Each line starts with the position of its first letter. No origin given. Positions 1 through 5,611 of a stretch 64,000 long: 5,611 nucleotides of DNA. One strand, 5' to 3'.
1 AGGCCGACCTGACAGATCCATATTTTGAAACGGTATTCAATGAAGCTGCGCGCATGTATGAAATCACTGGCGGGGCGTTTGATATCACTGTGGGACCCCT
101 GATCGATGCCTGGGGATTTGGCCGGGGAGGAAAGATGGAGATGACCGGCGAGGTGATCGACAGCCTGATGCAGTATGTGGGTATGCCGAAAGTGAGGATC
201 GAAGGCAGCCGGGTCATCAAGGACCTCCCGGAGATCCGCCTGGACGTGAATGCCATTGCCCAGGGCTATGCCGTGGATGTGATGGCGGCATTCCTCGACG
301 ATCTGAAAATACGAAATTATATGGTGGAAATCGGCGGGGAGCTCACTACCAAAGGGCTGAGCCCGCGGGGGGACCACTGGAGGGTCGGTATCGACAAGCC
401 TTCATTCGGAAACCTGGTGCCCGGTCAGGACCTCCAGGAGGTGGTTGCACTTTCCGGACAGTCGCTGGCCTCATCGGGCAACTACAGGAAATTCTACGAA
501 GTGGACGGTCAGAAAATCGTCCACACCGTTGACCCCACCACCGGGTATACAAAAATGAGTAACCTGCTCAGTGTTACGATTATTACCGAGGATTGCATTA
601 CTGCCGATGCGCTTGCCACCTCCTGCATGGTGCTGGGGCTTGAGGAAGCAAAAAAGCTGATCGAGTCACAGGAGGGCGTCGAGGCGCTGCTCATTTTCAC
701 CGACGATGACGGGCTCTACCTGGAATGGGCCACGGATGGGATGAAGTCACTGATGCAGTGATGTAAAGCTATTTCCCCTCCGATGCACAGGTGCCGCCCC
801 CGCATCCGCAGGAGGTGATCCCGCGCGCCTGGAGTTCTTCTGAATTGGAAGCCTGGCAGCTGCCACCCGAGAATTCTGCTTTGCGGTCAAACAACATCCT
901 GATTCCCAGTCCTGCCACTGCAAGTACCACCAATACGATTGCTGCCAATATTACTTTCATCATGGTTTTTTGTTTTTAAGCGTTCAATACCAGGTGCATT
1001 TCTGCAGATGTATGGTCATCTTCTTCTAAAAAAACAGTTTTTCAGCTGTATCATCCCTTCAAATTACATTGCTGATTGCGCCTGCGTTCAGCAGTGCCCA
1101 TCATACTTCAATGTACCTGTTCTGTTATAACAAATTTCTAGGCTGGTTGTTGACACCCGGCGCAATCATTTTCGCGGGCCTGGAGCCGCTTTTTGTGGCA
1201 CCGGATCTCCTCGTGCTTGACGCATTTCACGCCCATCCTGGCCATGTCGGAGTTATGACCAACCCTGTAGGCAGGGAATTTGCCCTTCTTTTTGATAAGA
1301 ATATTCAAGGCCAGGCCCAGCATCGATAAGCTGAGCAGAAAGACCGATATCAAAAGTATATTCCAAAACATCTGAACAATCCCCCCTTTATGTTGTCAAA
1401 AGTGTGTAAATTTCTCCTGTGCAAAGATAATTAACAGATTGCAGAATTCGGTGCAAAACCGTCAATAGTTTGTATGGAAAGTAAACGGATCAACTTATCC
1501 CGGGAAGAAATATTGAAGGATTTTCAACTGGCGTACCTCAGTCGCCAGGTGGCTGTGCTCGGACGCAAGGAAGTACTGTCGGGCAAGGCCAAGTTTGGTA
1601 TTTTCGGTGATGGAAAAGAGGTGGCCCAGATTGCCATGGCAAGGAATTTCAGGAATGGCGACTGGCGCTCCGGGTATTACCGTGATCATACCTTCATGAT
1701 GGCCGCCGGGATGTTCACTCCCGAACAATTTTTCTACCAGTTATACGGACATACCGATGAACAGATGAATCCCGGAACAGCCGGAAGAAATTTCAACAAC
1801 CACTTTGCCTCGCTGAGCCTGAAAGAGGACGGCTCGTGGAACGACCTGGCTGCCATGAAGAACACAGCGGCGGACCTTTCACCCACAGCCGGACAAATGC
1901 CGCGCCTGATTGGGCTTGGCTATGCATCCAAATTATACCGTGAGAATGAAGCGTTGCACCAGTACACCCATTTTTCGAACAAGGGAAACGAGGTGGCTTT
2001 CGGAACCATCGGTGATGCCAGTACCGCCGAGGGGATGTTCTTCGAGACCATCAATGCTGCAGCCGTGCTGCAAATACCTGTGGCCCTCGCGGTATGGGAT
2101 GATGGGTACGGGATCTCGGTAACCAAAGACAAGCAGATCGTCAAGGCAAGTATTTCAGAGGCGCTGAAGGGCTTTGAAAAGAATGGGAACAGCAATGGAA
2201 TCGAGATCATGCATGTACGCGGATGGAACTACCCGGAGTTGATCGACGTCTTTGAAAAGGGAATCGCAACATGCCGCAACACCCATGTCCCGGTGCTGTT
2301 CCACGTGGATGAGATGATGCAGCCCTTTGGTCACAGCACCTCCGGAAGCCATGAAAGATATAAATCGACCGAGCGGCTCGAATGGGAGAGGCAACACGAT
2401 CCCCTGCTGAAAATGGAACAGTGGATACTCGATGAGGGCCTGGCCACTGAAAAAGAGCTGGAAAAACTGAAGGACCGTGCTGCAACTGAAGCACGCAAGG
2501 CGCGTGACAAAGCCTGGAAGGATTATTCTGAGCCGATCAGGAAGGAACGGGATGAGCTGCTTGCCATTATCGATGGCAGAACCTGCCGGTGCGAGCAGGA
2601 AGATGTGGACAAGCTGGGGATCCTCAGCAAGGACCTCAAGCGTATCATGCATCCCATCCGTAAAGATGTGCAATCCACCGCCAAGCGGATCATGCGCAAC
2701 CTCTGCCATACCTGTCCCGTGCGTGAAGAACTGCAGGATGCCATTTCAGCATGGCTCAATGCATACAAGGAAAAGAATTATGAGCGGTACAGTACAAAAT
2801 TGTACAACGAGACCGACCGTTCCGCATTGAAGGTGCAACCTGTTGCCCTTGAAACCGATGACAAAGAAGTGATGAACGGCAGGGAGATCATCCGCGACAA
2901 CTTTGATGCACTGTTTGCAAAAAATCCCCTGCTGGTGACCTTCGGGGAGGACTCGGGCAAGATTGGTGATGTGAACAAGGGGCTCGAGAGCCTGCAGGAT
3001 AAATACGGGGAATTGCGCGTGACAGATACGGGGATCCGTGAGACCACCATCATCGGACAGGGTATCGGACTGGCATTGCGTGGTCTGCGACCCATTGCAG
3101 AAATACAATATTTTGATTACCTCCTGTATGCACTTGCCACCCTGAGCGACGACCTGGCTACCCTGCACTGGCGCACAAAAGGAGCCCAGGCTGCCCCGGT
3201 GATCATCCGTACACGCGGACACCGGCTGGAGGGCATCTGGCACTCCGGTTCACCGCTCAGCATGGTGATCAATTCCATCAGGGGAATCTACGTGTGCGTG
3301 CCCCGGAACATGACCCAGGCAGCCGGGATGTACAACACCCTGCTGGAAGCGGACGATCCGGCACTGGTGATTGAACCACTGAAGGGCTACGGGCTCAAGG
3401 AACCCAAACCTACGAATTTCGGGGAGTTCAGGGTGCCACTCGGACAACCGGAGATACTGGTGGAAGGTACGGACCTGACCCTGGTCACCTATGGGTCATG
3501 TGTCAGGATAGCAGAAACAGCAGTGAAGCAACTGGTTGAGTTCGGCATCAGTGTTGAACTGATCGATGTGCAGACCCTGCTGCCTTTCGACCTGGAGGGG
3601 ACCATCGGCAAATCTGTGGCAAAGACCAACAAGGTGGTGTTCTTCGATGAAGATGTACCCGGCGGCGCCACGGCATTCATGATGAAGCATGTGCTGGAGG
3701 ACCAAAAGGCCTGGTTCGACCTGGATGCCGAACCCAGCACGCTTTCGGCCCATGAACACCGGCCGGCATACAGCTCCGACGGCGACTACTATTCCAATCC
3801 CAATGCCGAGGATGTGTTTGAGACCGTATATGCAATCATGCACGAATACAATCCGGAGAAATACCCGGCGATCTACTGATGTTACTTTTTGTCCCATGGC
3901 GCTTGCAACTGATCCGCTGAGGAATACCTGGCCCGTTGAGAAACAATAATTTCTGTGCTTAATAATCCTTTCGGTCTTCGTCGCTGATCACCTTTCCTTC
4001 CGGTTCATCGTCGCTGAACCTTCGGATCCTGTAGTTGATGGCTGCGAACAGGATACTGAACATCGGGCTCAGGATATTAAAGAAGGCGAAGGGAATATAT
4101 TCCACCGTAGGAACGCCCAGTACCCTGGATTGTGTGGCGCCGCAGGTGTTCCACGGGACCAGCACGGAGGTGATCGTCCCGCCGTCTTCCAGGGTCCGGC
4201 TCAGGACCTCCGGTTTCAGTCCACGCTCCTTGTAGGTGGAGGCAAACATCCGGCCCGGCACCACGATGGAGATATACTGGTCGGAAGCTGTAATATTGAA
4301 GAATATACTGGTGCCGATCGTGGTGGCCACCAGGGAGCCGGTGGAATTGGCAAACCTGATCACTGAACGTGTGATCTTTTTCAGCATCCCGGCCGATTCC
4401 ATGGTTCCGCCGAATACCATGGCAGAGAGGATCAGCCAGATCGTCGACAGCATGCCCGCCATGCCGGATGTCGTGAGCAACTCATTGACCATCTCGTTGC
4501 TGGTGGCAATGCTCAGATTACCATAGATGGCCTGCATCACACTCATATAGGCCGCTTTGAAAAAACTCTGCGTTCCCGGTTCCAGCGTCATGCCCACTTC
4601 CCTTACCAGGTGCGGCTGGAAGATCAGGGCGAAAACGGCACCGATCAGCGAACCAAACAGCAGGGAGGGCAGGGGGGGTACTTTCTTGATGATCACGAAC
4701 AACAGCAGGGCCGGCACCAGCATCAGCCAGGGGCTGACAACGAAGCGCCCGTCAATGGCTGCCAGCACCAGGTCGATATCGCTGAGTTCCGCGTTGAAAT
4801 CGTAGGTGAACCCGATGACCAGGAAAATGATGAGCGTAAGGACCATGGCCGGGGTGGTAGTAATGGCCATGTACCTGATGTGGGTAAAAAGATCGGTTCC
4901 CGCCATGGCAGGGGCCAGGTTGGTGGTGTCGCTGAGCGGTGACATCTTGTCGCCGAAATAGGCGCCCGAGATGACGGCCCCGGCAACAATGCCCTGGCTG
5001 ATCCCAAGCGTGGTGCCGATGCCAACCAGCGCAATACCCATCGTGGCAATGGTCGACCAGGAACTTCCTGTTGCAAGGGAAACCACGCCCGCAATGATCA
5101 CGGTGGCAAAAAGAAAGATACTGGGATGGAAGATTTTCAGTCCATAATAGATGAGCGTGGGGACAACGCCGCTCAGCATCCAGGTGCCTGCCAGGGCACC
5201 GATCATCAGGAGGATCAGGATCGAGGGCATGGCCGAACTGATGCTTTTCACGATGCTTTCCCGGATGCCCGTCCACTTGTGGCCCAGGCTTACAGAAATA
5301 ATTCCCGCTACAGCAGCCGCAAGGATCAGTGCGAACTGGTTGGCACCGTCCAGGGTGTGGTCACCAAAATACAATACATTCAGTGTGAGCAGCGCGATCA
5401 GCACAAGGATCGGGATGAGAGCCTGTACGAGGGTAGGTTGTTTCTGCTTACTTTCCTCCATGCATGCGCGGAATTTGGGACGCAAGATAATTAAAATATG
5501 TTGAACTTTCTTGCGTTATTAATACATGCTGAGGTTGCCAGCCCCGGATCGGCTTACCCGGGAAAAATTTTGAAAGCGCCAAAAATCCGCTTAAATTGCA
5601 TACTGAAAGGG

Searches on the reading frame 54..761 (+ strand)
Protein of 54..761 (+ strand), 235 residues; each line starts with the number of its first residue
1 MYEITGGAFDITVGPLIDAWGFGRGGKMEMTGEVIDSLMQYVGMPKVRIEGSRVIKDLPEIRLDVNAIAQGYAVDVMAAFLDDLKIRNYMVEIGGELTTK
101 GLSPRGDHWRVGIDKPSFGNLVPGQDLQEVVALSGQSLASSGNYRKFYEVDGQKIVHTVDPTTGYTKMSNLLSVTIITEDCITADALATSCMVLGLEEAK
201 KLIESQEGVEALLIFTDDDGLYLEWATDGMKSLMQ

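Call 65: search_protein_families(library=pfam, proteins=[window:54-761:+], max_evalue=0.0001)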
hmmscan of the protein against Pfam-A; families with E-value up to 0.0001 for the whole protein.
window:54-761:+ (235 aa): 1 family
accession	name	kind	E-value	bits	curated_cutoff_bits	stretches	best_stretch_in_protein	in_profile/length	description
PF02424.20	ApbE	-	1.2e-66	225.4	25.6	1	2-213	65-266/266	ApbE family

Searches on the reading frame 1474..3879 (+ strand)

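Call 67: search_protein_families(library=pfam, proteins=[window:1474-3879:+], max_evalue=0.0001)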
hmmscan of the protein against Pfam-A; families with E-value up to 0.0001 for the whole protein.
window:1474-3879:+ (801 aa): 4 families
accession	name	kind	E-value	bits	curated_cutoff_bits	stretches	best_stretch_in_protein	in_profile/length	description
PF00676.26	E1_dh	-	4.1e-29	101.9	22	1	36-349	20-293/300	Dehydrogenase E1 component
PF02779.29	Transket_pyr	-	3.4e-18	66.3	27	1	468-635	4-168/174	Transketolase, pyrimidine binding domain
PF02780.25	Transketolase_C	-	4.1e-18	65.9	25.9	1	658-762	2-104/124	Transketolase, C-terminal domain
PF17147.9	PFOR_II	-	3.8e-05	24.4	27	1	667-740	2-74/102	Pyruvate:ferredoxin oxidoreductase core domain II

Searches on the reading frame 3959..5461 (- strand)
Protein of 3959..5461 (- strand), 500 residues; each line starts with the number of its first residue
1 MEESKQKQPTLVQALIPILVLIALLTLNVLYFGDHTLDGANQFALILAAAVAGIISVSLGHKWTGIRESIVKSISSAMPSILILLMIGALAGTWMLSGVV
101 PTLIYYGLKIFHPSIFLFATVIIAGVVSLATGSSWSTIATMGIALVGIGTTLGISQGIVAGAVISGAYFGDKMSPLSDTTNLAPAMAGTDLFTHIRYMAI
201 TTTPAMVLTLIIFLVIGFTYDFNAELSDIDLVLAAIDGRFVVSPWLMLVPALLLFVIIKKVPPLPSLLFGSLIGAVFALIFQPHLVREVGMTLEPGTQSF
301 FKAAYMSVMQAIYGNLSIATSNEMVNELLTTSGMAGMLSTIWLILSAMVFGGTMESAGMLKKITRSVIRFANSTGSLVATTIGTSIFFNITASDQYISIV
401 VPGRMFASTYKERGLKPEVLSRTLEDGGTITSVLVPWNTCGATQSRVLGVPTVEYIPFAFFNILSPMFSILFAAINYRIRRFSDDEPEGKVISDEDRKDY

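Call 65: search_protein_families(library=pfam, proteins=[window:3959-5461:-], max_evalue=0.0001)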
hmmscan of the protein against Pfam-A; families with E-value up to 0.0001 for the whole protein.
window:3959-5461:- (500 aa): 2 families
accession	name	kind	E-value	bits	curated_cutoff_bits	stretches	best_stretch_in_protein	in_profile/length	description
PF03553.21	Na_H_antiporter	-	1.8e-55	188.8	23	2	166-474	1-300/303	Na+/H+ antiporter family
PF03600.22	CitMHS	-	8.5e-05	22.2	31.9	1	337-472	38-175/336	Citrate transporter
